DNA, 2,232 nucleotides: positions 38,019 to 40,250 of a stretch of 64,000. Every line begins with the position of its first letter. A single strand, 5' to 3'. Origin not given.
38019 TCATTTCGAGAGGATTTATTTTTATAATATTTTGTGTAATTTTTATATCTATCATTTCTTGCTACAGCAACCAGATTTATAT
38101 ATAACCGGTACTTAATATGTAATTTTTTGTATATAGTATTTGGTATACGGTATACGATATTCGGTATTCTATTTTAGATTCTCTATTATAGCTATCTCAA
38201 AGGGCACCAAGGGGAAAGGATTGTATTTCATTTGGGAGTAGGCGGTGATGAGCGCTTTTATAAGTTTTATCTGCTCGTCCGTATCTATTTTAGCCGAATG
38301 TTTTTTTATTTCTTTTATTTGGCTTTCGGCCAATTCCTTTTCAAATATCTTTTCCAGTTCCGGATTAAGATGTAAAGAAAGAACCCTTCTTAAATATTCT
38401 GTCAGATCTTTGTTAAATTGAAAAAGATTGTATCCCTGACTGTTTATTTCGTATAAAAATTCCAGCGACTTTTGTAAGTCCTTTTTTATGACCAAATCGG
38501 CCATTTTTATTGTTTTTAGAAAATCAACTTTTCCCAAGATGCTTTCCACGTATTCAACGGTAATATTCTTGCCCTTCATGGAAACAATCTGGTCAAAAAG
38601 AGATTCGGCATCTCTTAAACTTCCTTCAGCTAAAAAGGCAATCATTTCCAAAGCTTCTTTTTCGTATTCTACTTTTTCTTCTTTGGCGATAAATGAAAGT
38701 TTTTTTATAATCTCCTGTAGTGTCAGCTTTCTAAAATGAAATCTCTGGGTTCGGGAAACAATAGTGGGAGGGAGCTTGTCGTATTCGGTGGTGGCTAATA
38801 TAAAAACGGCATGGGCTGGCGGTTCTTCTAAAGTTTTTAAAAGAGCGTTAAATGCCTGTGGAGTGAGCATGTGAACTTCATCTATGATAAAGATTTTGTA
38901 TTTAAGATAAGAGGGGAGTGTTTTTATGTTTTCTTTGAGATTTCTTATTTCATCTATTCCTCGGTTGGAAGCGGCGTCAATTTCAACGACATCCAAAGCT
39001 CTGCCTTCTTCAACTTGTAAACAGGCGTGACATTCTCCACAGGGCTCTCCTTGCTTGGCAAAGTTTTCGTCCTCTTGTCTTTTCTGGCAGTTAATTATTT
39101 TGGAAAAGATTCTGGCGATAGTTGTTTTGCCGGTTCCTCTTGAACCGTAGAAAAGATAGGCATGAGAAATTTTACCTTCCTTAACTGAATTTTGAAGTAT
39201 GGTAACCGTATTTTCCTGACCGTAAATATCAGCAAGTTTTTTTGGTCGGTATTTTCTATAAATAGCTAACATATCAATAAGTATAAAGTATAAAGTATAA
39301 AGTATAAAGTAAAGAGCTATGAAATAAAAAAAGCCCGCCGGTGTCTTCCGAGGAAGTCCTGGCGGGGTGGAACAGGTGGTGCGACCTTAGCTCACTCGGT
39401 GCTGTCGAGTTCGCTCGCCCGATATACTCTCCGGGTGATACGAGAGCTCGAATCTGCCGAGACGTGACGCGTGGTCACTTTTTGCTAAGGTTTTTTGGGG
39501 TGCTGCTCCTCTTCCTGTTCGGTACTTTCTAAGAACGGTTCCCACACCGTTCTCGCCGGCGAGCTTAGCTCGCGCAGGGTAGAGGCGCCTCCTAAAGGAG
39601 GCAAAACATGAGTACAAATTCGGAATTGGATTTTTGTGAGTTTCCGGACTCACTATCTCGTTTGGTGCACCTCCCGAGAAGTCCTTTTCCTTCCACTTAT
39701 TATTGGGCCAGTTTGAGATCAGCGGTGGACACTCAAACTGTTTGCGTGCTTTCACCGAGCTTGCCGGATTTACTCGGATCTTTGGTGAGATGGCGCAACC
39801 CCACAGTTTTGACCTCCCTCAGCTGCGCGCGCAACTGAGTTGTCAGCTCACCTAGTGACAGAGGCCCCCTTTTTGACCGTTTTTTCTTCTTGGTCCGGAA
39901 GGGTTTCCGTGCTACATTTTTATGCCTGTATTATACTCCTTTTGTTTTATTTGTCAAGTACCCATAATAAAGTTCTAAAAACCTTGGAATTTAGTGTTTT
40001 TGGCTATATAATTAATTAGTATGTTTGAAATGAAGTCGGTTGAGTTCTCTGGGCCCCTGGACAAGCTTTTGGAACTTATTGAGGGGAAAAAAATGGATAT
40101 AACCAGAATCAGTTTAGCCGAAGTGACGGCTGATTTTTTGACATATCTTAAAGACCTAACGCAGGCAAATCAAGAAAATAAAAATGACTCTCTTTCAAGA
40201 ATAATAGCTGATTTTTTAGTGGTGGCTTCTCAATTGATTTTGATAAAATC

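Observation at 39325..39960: Strongly expressed-looking ~590-nt GC-rich transcript upstream of dnaX with a consensus promoter and terminator but no credible ORF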

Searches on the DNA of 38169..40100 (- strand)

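Call 4: search_rna_families(source=window, start=39200, end=40100, threshold=evalue, max_evalue=10, show_alignments=3)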
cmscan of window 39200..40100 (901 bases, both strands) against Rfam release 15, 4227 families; matches with E-value up to 10: 1.
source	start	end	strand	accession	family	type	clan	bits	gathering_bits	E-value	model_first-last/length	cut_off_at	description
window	39274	39348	+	RF00064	HgcG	Gene; snRNA; snoRNA; HACA-box;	-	8.7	77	8.2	1-276/276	no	HgcG RNA (Pab40)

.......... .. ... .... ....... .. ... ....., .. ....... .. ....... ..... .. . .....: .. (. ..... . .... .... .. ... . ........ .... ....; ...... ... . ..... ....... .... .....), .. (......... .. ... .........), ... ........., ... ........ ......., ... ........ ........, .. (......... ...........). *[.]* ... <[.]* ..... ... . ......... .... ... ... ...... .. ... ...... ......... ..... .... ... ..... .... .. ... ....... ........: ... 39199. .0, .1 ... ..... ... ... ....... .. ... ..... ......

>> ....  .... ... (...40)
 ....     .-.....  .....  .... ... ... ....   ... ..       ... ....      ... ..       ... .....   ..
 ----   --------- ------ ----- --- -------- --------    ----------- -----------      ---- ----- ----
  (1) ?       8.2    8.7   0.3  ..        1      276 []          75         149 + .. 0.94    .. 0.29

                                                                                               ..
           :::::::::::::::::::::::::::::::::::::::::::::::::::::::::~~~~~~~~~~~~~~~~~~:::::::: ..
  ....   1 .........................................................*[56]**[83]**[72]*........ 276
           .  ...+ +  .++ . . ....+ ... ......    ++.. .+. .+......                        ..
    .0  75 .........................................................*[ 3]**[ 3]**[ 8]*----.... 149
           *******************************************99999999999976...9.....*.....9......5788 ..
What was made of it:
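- On 6S RNA (RF00013): No Rfam hit at E<=10 (call 4).
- On OLE / ROOL / GOLLD / HEARO / raiA and other large Rfam ncRNAs: cmscan of all 4227 Rfam 15 models at E<=10 gave only a chance HgcG hit in the AT-rich flank (call 4).
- No SRP, tmRNA or 6S model matches even at E<=10 with relaxed filters (call 4).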

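Call 18: search_rna_families(sources=[L001, L002, L003, L004, L005, L007, L008, L011, L013, L014, L016, L018, L019, L020, L021, L026, L028, L030, L038, L041], threshold=gathering)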
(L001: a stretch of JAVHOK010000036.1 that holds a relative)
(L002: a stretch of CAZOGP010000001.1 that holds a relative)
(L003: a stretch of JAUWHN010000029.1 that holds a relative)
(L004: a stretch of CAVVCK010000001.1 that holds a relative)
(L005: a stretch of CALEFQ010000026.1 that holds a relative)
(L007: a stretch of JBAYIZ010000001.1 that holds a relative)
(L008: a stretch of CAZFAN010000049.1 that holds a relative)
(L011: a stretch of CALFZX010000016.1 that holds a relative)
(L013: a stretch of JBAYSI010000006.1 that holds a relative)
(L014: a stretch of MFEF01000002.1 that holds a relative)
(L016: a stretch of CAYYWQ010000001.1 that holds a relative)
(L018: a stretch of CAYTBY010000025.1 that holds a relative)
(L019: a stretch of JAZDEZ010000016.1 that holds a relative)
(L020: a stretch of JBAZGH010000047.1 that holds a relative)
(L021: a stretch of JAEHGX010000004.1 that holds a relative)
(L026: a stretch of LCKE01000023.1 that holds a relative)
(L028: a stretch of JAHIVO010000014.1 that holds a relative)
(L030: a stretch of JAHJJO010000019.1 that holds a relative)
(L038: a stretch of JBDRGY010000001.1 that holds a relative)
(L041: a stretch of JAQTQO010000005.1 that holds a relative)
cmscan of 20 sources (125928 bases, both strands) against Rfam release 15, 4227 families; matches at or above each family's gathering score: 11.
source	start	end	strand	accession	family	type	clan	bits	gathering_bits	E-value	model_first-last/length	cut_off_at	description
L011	1832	1905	+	RF00005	tRNA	Gene; tRNA;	CL00001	78.3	29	3.2e-15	1-71/71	no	tRNA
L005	2661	2732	+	RF00005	tRNA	Gene; tRNA;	CL00001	69.3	29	9.4e-13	1-71/71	no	tRNA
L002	4594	4665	+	RF00005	tRNA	Gene; tRNA;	CL00001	67.8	29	2.4e-12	1-71/71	no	tRNA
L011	1983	2056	+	RF00005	tRNA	Gene; tRNA;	CL00001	67.3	29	3.3e-12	1-71/71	no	tRNA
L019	4967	5037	+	RF00005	tRNA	Gene; tRNA;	CL00001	62.7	29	6.1e-11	1-71/71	no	tRNA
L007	5419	5489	+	RF00005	tRNA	Gene; tRNA;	CL00001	62.3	29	8.3e-11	1-71/71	no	tRNA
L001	1454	1524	+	RF00005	tRNA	Gene; tRNA;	CL00001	60.8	29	2.1e-10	1-71/71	no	tRNA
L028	4625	4695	+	RF00005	tRNA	Gene; tRNA;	CL00001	60.8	29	2e-10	1-71/71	no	tRNA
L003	4122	4192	+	RF00005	tRNA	Gene; tRNA;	CL00001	59.4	29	5.2e-10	1-71/71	no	tRNA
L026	3631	3701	+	RF00005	tRNA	Gene; tRNA;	CL00001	59.1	29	6.1e-10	1-71/71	no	tRNA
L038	4608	4679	+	RF00005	tRNA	Gene; tRNA;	CL00001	57.1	29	2.1e-09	1-71/71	no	tRNA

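Call 39: search_rna_families(source=L085, start=3250, end=4000, threshold=evalue, max_evalue=10, show_alignments=2)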
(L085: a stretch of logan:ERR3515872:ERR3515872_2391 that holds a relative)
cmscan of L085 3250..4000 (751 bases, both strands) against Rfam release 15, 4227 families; matches with E-value up to 10: 1.
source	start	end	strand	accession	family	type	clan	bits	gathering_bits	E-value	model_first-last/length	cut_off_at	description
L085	3930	3981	-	RF00026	U6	Gene; snRNA; splicing;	CL00009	11.5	44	8.4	1-51/105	no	U6 spliceosomal RNA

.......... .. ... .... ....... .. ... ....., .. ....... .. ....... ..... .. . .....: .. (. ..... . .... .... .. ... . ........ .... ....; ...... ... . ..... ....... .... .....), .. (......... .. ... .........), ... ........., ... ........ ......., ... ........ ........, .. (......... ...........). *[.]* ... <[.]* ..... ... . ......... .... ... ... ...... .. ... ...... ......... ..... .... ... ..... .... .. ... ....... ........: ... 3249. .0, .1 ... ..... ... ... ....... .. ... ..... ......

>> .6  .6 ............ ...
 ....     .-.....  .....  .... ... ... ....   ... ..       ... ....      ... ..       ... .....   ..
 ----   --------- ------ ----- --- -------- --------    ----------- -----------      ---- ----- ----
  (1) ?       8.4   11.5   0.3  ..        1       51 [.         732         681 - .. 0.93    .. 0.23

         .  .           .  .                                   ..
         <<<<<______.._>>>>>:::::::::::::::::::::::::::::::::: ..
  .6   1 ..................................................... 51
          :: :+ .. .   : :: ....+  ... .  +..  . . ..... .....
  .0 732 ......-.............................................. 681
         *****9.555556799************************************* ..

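Call 44: search_rna_families(sources=[L111, L086, L066, L044, L114, L139, L085, L090, L091, L092, L093, L087, L118, L096, L095, L100, L043, L126], threshold=gathering)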
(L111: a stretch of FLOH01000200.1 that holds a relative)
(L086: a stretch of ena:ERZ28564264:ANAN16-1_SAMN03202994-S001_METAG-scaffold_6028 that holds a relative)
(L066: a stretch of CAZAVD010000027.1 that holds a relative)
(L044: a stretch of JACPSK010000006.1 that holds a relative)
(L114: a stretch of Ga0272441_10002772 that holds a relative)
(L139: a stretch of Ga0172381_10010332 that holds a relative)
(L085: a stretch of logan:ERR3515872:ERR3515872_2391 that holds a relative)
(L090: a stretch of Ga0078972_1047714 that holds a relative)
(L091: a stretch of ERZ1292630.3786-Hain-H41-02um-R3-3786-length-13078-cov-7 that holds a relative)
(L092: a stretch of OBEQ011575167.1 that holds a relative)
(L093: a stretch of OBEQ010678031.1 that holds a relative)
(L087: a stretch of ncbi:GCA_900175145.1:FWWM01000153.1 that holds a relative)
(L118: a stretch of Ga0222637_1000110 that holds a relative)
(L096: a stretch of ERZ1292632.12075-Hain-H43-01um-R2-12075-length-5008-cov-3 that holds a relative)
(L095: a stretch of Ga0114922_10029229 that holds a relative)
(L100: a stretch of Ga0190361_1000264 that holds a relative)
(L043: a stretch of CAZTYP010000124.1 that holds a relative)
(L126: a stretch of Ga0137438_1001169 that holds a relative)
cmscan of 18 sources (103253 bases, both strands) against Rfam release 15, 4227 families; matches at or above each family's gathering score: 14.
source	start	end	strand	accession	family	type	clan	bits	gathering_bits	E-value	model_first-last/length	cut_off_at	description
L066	6682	6755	+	RF00005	tRNA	Gene; tRNA;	CL00001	70.9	29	2.9e-13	1-71/71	no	tRNA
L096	2507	2578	+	RF00005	tRNA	Gene; tRNA;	CL00001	69.8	29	5.8e-13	1-71/71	no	tRNA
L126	4767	4837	+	RF00005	tRNA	Gene; tRNA;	CL00001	67.3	29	2.7e-12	1-71/71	no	tRNA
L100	3667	3738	+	RF00005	tRNA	Gene; tRNA;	CL00001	66.5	29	4.6e-12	1-71/71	no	tRNA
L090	1567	1637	+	RF00005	tRNA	Gene; tRNA;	CL00001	64.2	29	2.1e-11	1-71/71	no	tRNA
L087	5139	5209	+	RF00005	tRNA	Gene; tRNA;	CL00001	64.2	29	2e-11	1-71/71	no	tRNA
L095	1888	1958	-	RF00005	tRNA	Gene; tRNA;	CL00001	63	29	4.2e-11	1-71/71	no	tRNA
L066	6594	6677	+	RF00005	tRNA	Gene; tRNA;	CL00001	62.2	29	7.2e-11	1-71/71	no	tRNA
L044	5663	5733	+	RF00005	tRNA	Gene; tRNA;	CL00001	60.7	29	1.8e-10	1-71/71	no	tRNA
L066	6768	6839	+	RF00005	tRNA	Gene; tRNA;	CL00001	60.3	29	2.3e-10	1-71/71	no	tRNA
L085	5525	5595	+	RF00005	tRNA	Gene; tRNA;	CL00001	59.5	29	4e-10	1-71/71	no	tRNA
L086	2430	2500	+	RF00005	tRNA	Gene; tRNA;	CL00001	59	29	5.5e-10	1-71/71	no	tRNA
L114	4332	4402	+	RF00005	tRNA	Gene; tRNA;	CL00001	57.3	29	1.6e-09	1-71/71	no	tRNA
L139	4194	4264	+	RF00005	tRNA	Gene; tRNA;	CL00001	56.3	29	3.1e-09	1-71/71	no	tRNA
